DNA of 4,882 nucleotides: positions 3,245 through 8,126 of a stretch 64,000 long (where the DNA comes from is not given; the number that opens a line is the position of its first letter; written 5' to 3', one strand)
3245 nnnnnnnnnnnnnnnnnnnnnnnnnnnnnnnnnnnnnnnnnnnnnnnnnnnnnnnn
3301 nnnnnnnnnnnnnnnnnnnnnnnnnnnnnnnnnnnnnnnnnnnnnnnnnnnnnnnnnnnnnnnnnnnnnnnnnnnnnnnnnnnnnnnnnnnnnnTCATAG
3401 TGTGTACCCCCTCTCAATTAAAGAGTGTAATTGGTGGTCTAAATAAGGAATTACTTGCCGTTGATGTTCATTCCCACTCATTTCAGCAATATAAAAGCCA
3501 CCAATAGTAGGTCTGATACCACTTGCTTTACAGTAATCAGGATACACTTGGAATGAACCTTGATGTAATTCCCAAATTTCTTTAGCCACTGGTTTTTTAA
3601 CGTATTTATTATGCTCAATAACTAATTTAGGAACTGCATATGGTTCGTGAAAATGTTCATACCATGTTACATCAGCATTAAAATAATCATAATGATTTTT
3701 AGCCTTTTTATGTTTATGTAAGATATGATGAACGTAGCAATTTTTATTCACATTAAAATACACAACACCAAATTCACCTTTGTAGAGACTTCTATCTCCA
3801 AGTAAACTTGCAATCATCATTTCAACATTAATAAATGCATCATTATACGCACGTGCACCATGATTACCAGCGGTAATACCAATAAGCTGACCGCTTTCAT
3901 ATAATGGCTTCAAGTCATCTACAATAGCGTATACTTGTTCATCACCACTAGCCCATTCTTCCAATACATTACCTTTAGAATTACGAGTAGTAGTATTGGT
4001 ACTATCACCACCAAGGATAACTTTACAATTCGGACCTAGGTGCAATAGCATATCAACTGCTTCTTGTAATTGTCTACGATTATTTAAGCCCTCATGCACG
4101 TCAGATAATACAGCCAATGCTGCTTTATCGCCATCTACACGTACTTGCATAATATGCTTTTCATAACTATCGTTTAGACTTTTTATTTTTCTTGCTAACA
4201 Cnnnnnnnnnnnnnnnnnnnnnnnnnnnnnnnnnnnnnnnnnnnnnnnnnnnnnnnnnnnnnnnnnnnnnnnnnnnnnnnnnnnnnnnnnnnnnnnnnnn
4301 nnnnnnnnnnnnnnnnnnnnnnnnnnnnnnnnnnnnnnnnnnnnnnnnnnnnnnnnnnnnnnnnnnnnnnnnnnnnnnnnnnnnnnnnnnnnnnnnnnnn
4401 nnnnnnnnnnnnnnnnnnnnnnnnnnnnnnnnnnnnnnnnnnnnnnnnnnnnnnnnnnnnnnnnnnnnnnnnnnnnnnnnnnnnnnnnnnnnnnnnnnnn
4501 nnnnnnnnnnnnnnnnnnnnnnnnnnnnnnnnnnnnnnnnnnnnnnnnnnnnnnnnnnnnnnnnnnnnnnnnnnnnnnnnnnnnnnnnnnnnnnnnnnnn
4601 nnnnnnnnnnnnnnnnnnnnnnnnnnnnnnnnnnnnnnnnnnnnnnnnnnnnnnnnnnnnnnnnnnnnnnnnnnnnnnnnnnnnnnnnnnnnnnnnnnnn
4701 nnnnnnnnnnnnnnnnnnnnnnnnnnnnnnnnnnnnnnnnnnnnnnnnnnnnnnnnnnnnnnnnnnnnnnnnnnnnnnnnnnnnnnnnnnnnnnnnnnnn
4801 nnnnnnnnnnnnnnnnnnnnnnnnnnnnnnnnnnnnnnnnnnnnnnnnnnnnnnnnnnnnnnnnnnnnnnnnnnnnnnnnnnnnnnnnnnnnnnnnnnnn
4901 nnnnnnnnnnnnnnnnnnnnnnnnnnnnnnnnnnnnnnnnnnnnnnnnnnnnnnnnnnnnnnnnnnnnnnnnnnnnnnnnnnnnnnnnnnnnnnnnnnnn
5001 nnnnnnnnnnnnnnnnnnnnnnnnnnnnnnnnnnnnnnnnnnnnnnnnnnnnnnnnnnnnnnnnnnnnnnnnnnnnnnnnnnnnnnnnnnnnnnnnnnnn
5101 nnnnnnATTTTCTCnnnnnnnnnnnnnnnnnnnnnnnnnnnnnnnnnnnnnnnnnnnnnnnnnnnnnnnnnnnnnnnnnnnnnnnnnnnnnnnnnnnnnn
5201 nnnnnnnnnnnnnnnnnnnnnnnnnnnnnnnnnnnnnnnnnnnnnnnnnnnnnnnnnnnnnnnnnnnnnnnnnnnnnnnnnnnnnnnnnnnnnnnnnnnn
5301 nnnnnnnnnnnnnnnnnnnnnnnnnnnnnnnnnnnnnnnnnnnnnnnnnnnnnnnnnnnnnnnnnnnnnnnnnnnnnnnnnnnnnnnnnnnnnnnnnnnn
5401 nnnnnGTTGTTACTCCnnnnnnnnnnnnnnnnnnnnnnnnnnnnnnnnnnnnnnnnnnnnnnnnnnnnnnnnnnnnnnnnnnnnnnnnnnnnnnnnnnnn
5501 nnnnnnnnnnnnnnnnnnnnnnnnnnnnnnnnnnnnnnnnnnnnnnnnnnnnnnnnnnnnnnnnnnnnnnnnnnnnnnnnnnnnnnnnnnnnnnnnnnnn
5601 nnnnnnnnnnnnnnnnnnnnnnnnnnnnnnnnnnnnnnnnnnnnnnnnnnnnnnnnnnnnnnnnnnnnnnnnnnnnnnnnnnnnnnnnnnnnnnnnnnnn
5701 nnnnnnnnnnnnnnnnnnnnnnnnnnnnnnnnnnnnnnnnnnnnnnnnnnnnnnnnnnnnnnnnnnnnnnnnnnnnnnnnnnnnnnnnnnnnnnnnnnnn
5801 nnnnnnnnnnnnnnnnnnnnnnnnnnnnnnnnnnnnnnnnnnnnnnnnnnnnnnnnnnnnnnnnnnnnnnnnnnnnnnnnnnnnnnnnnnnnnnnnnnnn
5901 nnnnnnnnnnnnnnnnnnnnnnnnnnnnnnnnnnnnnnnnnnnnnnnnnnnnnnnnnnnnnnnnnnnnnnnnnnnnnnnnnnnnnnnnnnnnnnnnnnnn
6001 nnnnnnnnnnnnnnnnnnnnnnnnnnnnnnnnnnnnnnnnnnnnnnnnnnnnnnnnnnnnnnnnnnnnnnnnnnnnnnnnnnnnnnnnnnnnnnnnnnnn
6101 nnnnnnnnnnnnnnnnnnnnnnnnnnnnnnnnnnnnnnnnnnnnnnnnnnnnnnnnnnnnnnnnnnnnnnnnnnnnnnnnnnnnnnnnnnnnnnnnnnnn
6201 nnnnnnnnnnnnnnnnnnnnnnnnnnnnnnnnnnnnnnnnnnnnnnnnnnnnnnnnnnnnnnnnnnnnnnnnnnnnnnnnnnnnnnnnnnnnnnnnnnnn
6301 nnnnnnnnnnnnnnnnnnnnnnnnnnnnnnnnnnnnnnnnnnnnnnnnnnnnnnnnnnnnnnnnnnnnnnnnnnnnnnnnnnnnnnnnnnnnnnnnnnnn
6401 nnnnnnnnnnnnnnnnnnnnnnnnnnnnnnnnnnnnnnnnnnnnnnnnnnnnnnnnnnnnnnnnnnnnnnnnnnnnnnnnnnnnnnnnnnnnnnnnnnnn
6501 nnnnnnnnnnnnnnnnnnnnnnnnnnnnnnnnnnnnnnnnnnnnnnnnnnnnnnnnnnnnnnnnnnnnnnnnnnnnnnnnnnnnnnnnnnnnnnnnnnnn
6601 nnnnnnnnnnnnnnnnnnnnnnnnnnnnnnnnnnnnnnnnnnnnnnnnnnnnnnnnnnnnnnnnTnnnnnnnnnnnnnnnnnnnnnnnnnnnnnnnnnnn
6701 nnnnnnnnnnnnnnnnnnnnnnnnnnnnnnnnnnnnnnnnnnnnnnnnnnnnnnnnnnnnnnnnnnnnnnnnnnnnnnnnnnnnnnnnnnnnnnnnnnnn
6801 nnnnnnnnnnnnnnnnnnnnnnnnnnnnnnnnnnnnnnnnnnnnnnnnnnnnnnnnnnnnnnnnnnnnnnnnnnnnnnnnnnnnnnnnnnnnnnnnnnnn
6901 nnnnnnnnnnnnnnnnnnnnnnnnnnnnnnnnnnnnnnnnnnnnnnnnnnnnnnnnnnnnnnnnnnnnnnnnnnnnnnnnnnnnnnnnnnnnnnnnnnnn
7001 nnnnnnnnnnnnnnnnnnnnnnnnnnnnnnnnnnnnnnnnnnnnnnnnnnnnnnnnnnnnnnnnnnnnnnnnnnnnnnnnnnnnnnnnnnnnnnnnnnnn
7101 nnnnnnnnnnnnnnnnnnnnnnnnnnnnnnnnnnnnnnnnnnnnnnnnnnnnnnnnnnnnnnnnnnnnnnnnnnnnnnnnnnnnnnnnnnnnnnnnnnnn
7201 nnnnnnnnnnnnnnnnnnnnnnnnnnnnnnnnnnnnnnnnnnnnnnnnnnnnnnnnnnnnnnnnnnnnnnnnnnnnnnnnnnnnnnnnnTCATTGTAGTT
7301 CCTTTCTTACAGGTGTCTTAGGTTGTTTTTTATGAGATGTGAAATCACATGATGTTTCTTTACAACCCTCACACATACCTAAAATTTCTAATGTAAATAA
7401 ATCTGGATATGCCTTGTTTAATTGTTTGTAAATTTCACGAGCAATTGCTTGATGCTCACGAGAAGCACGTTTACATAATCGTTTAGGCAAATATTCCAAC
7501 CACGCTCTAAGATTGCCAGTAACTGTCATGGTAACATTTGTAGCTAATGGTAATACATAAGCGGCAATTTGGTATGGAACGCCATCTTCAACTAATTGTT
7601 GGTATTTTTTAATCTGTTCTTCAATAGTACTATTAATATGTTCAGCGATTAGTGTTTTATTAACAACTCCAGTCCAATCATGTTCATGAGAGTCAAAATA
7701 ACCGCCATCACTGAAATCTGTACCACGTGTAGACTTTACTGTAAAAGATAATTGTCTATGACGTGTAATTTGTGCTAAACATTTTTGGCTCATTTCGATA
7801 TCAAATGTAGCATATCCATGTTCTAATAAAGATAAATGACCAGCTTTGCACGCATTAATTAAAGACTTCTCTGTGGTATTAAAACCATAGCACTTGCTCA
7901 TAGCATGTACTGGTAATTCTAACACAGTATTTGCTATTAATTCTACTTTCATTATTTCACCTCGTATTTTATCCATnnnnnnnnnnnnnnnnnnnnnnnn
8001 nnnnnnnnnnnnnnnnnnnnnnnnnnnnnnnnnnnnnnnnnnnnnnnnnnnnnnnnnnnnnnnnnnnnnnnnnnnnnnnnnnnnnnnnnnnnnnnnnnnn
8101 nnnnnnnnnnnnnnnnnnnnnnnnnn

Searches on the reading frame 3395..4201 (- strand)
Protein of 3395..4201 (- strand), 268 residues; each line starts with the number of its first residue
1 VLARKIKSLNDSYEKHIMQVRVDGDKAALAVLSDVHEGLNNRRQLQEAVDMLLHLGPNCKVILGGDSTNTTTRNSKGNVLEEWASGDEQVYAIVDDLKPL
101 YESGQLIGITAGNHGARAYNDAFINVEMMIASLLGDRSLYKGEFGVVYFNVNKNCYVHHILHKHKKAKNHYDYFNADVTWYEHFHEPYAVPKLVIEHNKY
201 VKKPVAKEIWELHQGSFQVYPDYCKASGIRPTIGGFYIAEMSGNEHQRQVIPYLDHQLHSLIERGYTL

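Call 26: search_protein_families(library=phrogs, proteins=[window:3395-4201:-], max_evalue=0.001)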
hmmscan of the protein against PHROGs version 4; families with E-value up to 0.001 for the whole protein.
window:3395-4201:- (268 aa): 1 family
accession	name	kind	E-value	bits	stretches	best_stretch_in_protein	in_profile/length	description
phrog_7339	-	DNA, RNA and nucleotide metabolism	5e-17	63.1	1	22-244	25-252/263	DNA repair exonuclease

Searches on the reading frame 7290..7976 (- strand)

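Call 26: search_protein_families(library=phrogs, proteins=[window:7290-7976:-], max_evalue=0.001)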
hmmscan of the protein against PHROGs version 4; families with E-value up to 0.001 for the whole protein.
window:7290-7976:- (228 aa): 4 families
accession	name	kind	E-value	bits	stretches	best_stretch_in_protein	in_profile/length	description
phrog_85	-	DNA, RNA and nucleotide metabolism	1.4e-35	124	1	9-195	371-581/866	thymidylate synthase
phrog_10644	-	DNA, RNA and nucleotide metabolism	1.7e-12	48.7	1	58-192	3-149/160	thymidylate synthase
phrog_22708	-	DNA, RNA and nucleotide metabolism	4.5e-06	27.2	1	34-84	70-122/242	thymidylate synthase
phrog_28804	-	DNA, RNA and nucleotide metabolism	9.9e-06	26.9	1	114-191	3-79/91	thymidylate synthase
